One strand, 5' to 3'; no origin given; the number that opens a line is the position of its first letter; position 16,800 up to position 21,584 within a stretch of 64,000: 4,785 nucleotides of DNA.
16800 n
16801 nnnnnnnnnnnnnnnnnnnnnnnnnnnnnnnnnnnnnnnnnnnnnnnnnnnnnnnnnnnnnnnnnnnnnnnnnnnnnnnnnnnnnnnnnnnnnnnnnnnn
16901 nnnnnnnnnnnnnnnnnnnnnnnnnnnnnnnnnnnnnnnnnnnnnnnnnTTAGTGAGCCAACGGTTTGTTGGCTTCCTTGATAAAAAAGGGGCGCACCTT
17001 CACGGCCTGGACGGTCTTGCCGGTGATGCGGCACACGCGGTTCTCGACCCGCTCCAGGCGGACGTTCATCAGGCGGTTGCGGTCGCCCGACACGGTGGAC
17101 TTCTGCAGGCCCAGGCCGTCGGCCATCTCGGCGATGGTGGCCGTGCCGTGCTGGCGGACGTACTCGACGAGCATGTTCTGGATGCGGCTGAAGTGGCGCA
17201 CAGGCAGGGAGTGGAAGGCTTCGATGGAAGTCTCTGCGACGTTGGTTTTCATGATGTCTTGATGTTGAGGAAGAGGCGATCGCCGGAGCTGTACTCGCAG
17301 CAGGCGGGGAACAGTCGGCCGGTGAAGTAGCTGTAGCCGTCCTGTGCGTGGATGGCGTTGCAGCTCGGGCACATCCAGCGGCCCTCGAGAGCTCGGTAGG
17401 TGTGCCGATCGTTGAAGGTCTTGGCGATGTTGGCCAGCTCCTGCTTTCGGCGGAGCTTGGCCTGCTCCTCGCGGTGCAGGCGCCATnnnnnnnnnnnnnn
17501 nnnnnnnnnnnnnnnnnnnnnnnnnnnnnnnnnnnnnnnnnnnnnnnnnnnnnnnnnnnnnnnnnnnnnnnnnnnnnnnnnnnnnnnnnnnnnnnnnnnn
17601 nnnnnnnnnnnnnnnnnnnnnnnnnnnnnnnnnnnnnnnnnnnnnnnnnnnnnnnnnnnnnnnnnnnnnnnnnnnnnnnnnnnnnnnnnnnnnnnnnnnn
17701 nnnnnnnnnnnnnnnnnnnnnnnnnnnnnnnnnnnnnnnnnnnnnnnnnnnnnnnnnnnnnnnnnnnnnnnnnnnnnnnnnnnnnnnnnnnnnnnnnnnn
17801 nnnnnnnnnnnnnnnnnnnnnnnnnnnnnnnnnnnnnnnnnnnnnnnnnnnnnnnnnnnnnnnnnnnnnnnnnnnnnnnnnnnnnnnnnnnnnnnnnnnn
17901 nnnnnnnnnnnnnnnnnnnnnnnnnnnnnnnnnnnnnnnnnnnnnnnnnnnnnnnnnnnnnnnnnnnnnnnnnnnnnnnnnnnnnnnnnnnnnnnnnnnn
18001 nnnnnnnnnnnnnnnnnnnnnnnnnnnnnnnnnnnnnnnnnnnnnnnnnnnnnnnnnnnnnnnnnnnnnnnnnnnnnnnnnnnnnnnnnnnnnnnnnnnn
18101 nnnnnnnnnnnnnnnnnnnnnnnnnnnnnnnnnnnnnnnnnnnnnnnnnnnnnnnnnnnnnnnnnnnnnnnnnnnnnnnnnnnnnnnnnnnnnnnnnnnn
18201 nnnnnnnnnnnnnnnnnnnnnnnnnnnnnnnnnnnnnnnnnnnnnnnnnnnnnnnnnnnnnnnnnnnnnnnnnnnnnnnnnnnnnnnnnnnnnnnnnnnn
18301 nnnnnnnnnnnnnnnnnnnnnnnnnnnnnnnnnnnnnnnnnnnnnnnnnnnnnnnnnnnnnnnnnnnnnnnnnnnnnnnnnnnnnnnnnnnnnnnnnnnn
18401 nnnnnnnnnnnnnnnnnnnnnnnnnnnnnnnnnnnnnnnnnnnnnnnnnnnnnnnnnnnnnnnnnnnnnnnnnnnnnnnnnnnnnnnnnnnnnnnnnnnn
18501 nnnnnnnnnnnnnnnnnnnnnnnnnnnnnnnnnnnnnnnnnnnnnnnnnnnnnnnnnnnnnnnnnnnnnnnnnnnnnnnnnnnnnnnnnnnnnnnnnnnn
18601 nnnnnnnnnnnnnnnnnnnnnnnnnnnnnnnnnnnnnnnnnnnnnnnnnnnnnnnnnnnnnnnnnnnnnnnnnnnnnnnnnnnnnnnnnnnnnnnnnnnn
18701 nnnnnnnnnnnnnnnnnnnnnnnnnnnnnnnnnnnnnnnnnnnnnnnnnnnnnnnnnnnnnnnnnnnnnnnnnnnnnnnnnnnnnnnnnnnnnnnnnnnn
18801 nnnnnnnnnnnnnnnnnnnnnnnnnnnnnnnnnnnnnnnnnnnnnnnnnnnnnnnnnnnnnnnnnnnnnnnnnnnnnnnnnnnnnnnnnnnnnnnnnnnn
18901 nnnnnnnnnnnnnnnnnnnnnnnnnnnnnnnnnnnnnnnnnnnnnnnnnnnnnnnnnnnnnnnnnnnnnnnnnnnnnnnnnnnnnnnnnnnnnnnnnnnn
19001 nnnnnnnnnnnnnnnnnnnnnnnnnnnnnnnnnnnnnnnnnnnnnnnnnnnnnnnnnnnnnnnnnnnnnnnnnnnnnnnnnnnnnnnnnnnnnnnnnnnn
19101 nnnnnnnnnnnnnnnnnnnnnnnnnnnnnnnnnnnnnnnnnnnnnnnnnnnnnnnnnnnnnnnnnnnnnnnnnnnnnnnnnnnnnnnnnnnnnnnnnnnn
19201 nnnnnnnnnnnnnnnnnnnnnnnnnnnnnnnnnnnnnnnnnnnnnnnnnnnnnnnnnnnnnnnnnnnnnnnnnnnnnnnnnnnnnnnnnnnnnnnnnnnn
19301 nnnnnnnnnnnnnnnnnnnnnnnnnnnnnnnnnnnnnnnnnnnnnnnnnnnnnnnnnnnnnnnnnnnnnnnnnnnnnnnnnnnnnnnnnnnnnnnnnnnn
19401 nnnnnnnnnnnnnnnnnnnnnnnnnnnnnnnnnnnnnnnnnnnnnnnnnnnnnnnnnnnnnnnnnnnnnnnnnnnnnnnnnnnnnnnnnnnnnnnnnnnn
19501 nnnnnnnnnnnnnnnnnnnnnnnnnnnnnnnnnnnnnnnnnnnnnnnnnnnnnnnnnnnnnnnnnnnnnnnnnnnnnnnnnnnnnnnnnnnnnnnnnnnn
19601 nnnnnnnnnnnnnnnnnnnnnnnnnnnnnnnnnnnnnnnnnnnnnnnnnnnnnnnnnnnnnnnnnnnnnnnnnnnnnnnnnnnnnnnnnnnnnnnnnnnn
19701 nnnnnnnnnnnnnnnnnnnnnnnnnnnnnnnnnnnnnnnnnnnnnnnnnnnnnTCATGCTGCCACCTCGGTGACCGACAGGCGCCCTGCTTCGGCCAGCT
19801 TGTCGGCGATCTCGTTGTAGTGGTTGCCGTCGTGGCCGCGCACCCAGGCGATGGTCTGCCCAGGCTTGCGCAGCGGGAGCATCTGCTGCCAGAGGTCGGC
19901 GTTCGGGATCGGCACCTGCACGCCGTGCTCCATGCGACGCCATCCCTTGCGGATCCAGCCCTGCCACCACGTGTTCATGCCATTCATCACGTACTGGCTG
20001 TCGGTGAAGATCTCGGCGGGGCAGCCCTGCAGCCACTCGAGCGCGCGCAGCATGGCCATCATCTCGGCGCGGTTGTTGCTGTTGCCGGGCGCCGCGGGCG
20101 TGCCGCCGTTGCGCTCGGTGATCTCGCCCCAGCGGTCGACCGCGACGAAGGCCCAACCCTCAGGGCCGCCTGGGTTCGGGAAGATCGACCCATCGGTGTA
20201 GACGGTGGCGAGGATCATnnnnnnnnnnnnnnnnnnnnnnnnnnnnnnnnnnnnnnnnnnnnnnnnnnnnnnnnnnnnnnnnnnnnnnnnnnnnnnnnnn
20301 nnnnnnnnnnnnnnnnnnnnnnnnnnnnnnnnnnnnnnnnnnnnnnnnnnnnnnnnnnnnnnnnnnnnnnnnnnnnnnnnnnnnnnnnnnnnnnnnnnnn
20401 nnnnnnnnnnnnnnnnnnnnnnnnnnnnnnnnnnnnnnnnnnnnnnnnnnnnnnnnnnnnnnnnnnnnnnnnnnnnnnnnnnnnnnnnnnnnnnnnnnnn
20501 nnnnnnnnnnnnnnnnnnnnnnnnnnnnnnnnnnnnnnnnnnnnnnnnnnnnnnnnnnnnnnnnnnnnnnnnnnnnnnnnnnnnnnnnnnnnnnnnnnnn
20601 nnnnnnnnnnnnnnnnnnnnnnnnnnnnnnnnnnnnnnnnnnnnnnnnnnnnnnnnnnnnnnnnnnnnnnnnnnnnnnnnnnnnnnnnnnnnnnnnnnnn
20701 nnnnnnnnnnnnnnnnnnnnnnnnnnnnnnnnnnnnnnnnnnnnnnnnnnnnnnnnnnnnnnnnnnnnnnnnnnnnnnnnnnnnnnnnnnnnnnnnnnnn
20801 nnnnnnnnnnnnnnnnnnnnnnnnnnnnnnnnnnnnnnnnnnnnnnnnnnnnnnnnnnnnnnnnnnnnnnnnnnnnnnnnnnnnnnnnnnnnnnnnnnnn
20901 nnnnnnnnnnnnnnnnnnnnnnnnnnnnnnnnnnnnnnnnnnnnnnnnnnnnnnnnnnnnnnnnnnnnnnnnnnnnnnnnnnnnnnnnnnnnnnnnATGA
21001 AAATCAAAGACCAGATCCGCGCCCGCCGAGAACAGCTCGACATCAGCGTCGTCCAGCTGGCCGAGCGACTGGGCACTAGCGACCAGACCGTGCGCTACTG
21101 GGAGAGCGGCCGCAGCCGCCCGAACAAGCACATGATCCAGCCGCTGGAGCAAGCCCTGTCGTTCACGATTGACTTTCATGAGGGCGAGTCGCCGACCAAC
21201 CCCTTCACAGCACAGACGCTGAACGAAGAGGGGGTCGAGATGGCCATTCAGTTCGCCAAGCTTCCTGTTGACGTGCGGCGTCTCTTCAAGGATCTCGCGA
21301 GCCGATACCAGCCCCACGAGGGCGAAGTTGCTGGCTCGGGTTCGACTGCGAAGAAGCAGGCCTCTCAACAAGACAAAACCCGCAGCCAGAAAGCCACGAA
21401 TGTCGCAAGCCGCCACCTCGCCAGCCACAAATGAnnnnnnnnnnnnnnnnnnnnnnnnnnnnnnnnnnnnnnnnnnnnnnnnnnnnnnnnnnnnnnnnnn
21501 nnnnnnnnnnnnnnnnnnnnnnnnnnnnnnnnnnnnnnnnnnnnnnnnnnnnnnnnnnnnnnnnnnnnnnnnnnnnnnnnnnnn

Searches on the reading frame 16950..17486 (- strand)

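Call 12: search_protein_families(library=phrogs, proteins=[window:16950-17486:-], max_evalue=0.001)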
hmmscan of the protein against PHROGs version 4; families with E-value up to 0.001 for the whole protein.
window:16950-17486:- (178 aa): 1 family
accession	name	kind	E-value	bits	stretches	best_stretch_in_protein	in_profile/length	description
phrog_1123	-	unknown function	2.4e-09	38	1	76-160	7-92/112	-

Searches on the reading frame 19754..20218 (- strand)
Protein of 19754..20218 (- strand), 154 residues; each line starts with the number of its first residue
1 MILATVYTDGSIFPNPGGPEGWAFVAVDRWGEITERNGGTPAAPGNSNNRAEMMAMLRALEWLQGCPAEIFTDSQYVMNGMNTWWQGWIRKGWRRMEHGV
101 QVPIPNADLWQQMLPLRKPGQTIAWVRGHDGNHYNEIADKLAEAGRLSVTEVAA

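Call 12: search_protein_families(library=phrogs, proteins=[window:19754-20218:-], max_evalue=0.001)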
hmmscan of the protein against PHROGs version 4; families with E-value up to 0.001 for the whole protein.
window:19754-20218:- (154 aa): 2 families
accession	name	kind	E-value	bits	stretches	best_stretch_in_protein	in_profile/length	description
phrog_531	-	DNA, RNA and nucleotide metabolism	4.2e-44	152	1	4-146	76-224/285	Rnase H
phrog_3265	-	DNA, RNA and nucleotide metabolism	4.3e-19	69.7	1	44-147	84-193/496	ribonuclease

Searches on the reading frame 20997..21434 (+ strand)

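Call 13: search_protein_families(library=phrogs, proteins=[window:20997-21434:+], max_evalue=0.001)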
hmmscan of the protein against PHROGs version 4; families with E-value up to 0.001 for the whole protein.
window:20997-21434:+ (145 aa): 14 families
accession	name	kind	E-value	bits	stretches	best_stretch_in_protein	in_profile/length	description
phrog_8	-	transcription regulation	8.8e-10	39.5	1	2-60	76-216/346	transcriptional regulator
phrog_2439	-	transcription regulation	8.6e-09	35.7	1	5-67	10-72/367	transcriptional regulator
phrog_3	-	transcription regulation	2.4e-08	35.2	1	1-99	87-179/430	transcriptional repressor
phrog_2104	-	unknown function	4.2e-07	31.1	1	5-48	42-85/103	-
phrog_4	-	transcription regulation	4.4e-07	30.2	1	2-67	132-198/400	transcriptional repressor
phrog_2967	-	transcription regulation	1.7e-06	28.8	1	2-57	10-65/225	transcriptional regulator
phrog_4836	-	transcription regulation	5.9e-06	27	1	5-56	78-129/194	CII-like regulator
phrog_2328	-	transcription regulation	6.3e-06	27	1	3-56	16-69/128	transcriptional repressor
phrog_4779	-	transcription regulation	1.4e-05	26.5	1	1-76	1-77/98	transcriptional regulator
phrog_7241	-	transcription regulation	0.00011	23.2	1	6-59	65-118/122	transcriptional regulator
phrog_1373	-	transcription regulation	0.00012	23.2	1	3-65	64-126/166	transcriptional regulator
phrog_5823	-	transcription regulation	0.00033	20.9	1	1-58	5-63/404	transcriptional regulator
phrog_35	-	transcription regulation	0.00075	20.6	0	15-60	86-130/181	transcriptional repressor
phrog_4739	-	unknown function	0.00099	19.7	0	3-54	68-119/167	-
